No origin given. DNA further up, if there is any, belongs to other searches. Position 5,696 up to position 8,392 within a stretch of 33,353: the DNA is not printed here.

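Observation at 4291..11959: Four-gene extracytoplasmic cassette: GT-C, duplicated-module ectoprotein, 7TM-extended GT-C, Wzx flippase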

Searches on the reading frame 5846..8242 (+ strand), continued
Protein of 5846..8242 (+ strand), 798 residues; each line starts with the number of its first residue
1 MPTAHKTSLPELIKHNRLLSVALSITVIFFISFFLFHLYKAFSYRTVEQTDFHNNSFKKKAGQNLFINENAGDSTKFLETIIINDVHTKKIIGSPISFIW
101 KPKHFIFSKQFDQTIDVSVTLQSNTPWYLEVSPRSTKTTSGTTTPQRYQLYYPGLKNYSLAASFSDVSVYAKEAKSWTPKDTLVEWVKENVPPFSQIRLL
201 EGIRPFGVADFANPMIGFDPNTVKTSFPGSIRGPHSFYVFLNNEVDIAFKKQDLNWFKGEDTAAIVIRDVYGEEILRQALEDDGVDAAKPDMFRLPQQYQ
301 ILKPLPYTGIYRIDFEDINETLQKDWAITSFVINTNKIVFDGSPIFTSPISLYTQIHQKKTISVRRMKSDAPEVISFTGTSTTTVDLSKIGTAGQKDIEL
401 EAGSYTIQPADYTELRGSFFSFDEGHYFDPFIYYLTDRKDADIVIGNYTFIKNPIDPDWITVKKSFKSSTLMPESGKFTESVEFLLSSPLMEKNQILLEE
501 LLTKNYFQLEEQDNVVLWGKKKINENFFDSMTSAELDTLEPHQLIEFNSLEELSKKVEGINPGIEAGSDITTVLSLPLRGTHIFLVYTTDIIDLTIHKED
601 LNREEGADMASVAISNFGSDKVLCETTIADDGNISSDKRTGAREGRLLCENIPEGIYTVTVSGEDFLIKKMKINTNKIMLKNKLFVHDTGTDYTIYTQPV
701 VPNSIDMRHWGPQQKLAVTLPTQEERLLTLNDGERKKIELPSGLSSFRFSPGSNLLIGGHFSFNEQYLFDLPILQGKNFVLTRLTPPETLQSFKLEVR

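Call 31: search_protein_families(library=pfam, proteins=[L009:10897-11277:+, L009:11270-11725:+, L014:10881-14426:+, L017:4843-8469:+, L018:11199-14273:+, L001:8518-10038:+, L001:13300-15273:+, L005:1592-3025:+, L006:10652-12775:+, L022:10935-12497:+], max_evalue=0.01)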
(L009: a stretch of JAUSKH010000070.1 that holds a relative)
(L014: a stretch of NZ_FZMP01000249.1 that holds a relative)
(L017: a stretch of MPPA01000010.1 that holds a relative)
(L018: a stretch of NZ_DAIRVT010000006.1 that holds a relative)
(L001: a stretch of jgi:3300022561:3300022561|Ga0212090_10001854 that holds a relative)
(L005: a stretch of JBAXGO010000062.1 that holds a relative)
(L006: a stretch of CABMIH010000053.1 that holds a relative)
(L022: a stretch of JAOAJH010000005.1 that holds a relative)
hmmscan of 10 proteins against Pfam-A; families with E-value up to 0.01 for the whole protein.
L009:10897-11277:+ (126 aa): 0 families

L009:11270-11725:+ (151 aa): 2 families
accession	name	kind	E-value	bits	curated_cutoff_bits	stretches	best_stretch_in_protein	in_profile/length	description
PF07760.16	DUF1616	-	4.6e-19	69.2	31.6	1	27-148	2-119/307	Protein of unknown function (DUF1616)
PF04246.17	RseC_MucC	-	0.0051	17.2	24.4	1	84-149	49-114/130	Positive regulator of sigma(E), RseC/MucC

L014:10881-14426:+ (1181 aa): 2 families
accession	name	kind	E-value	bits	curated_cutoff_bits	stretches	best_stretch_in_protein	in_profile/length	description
PF07752.16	S-layer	-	3.9e-15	56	30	2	624-778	78-230/259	S-layer protein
PF13517.12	FG-GAP_3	-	0.0079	17.2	26.9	0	773-784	1-12/61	FG-GAP-like repeat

L017:4843-8469:+ (1208 aa): 1 family
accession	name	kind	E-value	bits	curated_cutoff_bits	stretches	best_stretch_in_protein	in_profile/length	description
PF07752.16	S-layer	-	1.1e-17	64.4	30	2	599-824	18-253/259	S-layer protein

L018:11199-14273:+ (1024 aa): 1 family
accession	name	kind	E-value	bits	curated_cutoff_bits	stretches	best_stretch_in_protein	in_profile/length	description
PF07752.16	S-layer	-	1.1e-15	57.8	30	1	479-703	11-251/259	S-layer protein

L001:8518-10038:+ (506 aa): 0 families

L001:13300-15273:+ (657 aa): 0 families

L005:1592-3025:+ (477 aa): 0 families

L006:10652-12775:+ (707 aa): 1 family
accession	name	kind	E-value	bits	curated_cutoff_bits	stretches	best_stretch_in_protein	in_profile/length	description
PF13231.12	PMT_2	-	0.00056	20.6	26.1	1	239-365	5-132/160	Dolichyl-phosphate-mannose-protein mannosyltransferase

L022:10935-12497:+ (520 aa): 1 family
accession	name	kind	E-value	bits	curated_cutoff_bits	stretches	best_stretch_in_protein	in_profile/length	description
PF02374.21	ArsA_ATPase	-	0.0011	18.7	24.3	1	406-504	176-271/305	Anion-transporting ATPase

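Call 34: predict_structure(alignment_id=A2)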
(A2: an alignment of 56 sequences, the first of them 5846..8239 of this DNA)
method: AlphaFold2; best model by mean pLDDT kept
length: 798 residues; sequences in the alignment: 56
mean_pLDDT: 88.0   pTM: 0.73
mean pLDDT of the five models: 88.0, 87.3, 87.0, 87.0, 86.7
residues with pLDDT >= 90: 519; 70-90: 195; 50-70: 64; < 50: 20
segments of 3 or more residues with pLDDT < 50: 1-3, 540-543, 557-560
pLDDT, mean of each block of 10 residues (from residue 1): 51 72 94 92 91 91 93 91 95 96 73 92 96 63 80 95 94 95 95 95 77 88 86 96 96 91 95 96 87 89 96 92 86 96 90 95 90 88 89 89 95 94 95 89 95 95 92 76 94 88 83 85 70 51 51 50 64 95 94 97 95 89 95 97 97 92 95 95 93 92 89 91 90 93 94 93 93 64 91 96
secondary structure, 60 per line:
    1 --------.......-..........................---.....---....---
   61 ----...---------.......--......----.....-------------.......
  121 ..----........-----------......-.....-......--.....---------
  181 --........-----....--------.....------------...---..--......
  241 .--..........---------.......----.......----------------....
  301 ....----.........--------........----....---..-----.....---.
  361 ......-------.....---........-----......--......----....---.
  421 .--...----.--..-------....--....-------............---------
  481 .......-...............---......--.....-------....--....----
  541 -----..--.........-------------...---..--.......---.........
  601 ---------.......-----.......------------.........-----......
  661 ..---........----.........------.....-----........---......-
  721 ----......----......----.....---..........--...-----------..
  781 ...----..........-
elements in order (helices of 4 or more, strands of 3 or more residues): H9-15 H17-42 E46-50 E65-67 E77-83 E86-91 E96-100 E114-122 E127-134 E146-151 H153-157 E159-164 E167-171 H183-190 E196-199 H208-211 E225-227 E235-241 E244-253 E263-269 E274-280 E297-304 E309-317 E326-333 E338-341 E352-356 E360-366 E374-378 E382-386 E395-400 E403-408 E413-416 E443-446 E449-452 E460-467 H468-471 E481-487 H489-503 E507-512 E515-519 H527-530 H533-536 H550-558 E572-574 E582-588 E592-600 E610-616 E622-628 E641-649 E655-662 E666-673 E678-686 E693-697 E703-710 E714-719 E725-730 E735-740 E745-749 E753-762 E779-783 E788-797

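Call 36: fold_search(model_id=the predicted structure, library=pdb)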
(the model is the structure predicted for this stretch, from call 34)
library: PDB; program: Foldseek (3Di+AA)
matches with E <= 10: 1748; with E <= 0.001: 28
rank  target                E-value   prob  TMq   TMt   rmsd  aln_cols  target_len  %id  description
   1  9h9a                  6.8e-09  1.00  0.11  0.08  42.6       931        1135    8  native structure of the full-length pesticidal protein Cry8Ba2, from crystals formed in vivo (form 1) (released 2025-12-03)
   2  9h99                  3.6e-07  0.95  0.10  0.08  41.7       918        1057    8  Native structure of the full-length pesticidal protein Cry1Ca18 at pH7, from crystals formed in vivo (released 2025-11-12)
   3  8w7n                  4.4e-07  0.91  0.09  0.07  42.3       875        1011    8  Crystal structure of the in-cell Cry1Aa purified from Bacillus thuringiensis (released 2024-03-06)
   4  9qxq                  3.0e-06  0.87  0.10  0.08  42.6       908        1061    8  native structure of full-length pesticidal protein Cry1Ca18 at pH9, from crystals formed in vivo (released 2026-02-11)
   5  2zxq                  4.3e-06  0.87  0.09  0.06  24.2       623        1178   10  Crystal structure of endo-alpha-N-acetylgalactosaminidase from Bifidobacterium longum (EngBF) (released 2009-06-16)
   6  9e7m_Ja               1.2e-05  0.60  0.11  0.10  42.6       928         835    9  In situ cryoEM structure of bacteriophage Ur-lambda tail tip complex (released 2025-11-05)
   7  9occ_E                1.4e-05  0.30  0.07  0.08  32.2       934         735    8  Sf11 bacteriophage tail (released 2025-11-12)
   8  6qfk_A                1.9e-05  0.84  0.09  0.06  24.3       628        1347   11  EngBF DARPin Fusion 4b G10 (released 2019-11-06)
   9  8a1a_A                2.4e-05  0.77  0.09  0.06  24.0       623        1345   10  Structure of a leucinostatin derivative determined by host lattice display : L1F11V1 construct (released 2022-12-07)
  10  6v1v_B                2.8e-05  0.80  0.09  0.09  28.3       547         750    9  VIP3B (VIP3B_2160) adapted for crystallization (released 2019-12-18)
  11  8a19_A                2.9e-05  0.77  0.09  0.06  24.1       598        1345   10  Structure of a leucinostatin derivative determined by host lattice display : L1E4V1 construct (released 2022-12-07)
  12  9fmt_F                2.9e-05  0.72  0.09  0.10  21.6       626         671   10  Cryo-EM structure of the BcsB hexameric crown from the E. coli cellulose secretion macrocomplex (released 2024-10-16)
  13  9b8i                  3.2e-05  0.77  0.09  0.10  21.3       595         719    8  Cryo-EM structure of the E. coli cellulose synthase BcsB-BcsC fusion protein (released 2025-02-19)
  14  6v1v_A                6.6e-05  0.69  0.08  0.09  28.4       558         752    9  VIP3B (VIP3B_2160) adapted for crystallization (released 2019-12-18)
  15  9jsg                  7.3e-05  0.66  0.10  0.14  36.4       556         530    9  Clostridium perfringens iota toxin pore Ib in pore state (released 2025-05-14)
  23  6f2p                  4.7e-04  0.23  0.09  0.07  33.4       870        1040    8  Structure of Paenibacillus xanthan lyase to 2.6 A resolution (released 2018-12-05)
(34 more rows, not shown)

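Call 38: find_encoding_contigs(protein=P0006, flank=8000, max_places=1)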
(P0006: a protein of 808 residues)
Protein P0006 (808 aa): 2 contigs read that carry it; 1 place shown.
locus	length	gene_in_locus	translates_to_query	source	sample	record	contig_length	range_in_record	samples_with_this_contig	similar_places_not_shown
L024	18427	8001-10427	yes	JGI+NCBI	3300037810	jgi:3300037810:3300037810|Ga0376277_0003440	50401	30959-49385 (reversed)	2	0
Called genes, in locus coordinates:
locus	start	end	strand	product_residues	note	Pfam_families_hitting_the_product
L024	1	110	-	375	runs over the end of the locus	?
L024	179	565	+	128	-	-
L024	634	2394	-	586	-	PF00664:ABC_membrane, PF00005:ABC_tran, PF02463:SMC_N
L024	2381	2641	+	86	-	-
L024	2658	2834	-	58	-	-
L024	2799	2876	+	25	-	-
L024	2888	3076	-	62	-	-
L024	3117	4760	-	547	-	PF00270:DEAD, PF04851:ResIII, PF00271:Helicase_C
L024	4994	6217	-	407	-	PF01471:PG_binding_1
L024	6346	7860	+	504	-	PF13231:PMT_2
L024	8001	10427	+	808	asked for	-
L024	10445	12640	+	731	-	PF13231:PMT_2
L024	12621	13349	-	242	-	PF03706:LPG_synthase_TM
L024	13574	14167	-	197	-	PF25087:GMPPB_C (faint), PF25084:LbH_EIF2B (faint), PF00132:Hexapep, PF14602:Hexapep_2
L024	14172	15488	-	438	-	PF27533:CapK_C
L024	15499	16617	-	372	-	PF13439:Glyco_transf_4, PF13477:Glyco_trans_4_2, PF13579:Glyco_trans_4_4, PF20706:GT4-conflict, PF00534:Glycos_transf_1, PF13692:Glyco_trans_1_4, PF13524:Glyco_trans_1_2 (weak)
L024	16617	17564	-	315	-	PF00535:Glycos_transf_2, PF10111:Glyco_tranf_2_2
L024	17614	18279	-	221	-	PF02592:Vut_1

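Call 39: find_encoding_contigs(protein=P0009, flank=8000, max_places=1)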
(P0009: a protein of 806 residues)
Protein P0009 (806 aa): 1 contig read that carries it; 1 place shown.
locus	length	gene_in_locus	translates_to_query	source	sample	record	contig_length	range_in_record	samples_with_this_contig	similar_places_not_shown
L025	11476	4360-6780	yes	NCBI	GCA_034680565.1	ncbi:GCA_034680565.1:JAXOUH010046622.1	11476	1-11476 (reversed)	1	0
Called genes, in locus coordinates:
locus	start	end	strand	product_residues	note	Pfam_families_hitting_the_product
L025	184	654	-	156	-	-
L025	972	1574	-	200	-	PF01936:NYN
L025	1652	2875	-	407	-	-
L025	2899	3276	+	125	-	PF00085:Thioredoxin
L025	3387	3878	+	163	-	PF00535:Glycos_transf_2, PF10111:Glyco_tranf_2_2 (weak)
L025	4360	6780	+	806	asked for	-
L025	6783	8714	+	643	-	PF13231:PMT_2 (weak)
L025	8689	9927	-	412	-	PF01943:Polysacc_synt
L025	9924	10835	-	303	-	PF00535:Glycos_transf_2, PF13641:Glyco_tranf_2_3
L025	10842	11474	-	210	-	?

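Call 40: find_encoding_contigs(protein=P0011, flank=8000, max_places=1)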
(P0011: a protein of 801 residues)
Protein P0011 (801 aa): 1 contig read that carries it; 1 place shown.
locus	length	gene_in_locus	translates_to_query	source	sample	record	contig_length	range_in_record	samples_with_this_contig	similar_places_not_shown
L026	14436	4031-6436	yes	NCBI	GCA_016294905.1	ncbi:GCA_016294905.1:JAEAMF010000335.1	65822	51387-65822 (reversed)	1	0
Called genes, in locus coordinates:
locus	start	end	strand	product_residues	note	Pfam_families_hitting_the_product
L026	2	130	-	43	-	?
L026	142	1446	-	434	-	PF03446:NAD_binding_2 (faint), PF03721:UDPG_MGDP_dh_N, PF00984:UDPG_MGDP_dh, PF03720:UDPG_MGDP_dh_C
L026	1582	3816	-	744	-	-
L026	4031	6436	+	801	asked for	-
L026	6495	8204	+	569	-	-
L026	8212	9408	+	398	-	PF01943:Polysacc_synt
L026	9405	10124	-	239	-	PF13489:Methyltransf_23, PF02353:CMAS (weak), PF02390:Methyltransf_4, PF13847:Methyltransf_31, PF08241:Methyltransf_11, PF08242:Methyltransf_12, PF13649:Methyltransf_25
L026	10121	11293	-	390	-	PF13439:Glyco_transf_4 (weak), PF00534:Glycos_transf_1, PF13692:Glyco_trans_1_4, PF13524:Glyco_trans_1_2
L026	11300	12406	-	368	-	PF13439:Glyco_transf_4, PF13477:Glyco_trans_4_2 (weak), PF13579:Glyco_trans_4_4, PF00534:Glycos_transf_1, PF13692:Glyco_trans_1_4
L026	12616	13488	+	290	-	PF00892:EamA, PF03151:TPT (weak), PF00892:EamA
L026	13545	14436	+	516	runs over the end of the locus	-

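Call 71: search_protein_families(library=pfam, proteins=[L022:6000-8903:-, L026:1582-3816:-, L016:4279-6465:-, L021:6606-8588:-, L020:10933-11325:+, L008:11345-11719:+], max_evalue=0.05)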
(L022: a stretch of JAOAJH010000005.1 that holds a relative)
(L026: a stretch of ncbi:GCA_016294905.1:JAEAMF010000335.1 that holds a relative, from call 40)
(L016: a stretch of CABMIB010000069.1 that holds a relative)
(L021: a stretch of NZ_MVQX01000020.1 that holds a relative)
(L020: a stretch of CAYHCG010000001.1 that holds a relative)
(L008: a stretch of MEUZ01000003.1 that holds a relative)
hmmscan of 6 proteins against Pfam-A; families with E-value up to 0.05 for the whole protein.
L022:6000-8903:- (967 aa): 2 families
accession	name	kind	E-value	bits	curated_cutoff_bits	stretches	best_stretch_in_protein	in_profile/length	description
PF13440.11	Polysacc_synt_3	-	3.3e-28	99.2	23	1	29-310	2-292/293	Polysaccharide biosynthesis protein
PF01943.22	Polysacc_synt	-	1.3e-24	87.6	28.2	1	4-263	1-272/274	Polysaccharide biosynthesis protein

L026:1582-3816:- (744 aa): 2 families
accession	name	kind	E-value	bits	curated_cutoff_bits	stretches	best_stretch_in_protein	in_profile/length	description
PF01344.31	Kelch_1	-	0.017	15.1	20.1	1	435-468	9-41/46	Kelch motif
PF18115.7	Tudor_3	-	0.035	14.4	25.8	0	145-170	25-49/52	DNA repair protein Crb2 Tudor domain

L016:4279-6465:- (728 aa): 0 families

L021:6606-8588:- (660 aa): 1 family
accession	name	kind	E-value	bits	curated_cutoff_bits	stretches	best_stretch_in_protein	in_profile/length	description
PF13231.12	PMT_2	-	0.00051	20.7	26.1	1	181-291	22-132/160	Dolichyl-phosphate-mannose-protein mannosyltransferase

L020:10933-11325:+ (130 aa): 1 family
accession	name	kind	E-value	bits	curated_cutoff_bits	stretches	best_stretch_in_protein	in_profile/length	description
PF10953.13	DUF2754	-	0.00085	19.9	25.8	1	76-112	22-59/70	Protein of unknown function (DUF2754)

L008:11345-11719:+ (124 aa): 3 families
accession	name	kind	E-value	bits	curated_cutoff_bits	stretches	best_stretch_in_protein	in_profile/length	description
PF03208.24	PRA1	-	0.00061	19.8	30.1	1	34-110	52-125/143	PRA1 family protein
PF00344.25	SecY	-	0.032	14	32.2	1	55-114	26-86/306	SecY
PF04896.17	AmoC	-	0.042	13.6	26.7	1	33-92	57-116/245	Ammonia monooxygenase/methane monooxygenase, subunit C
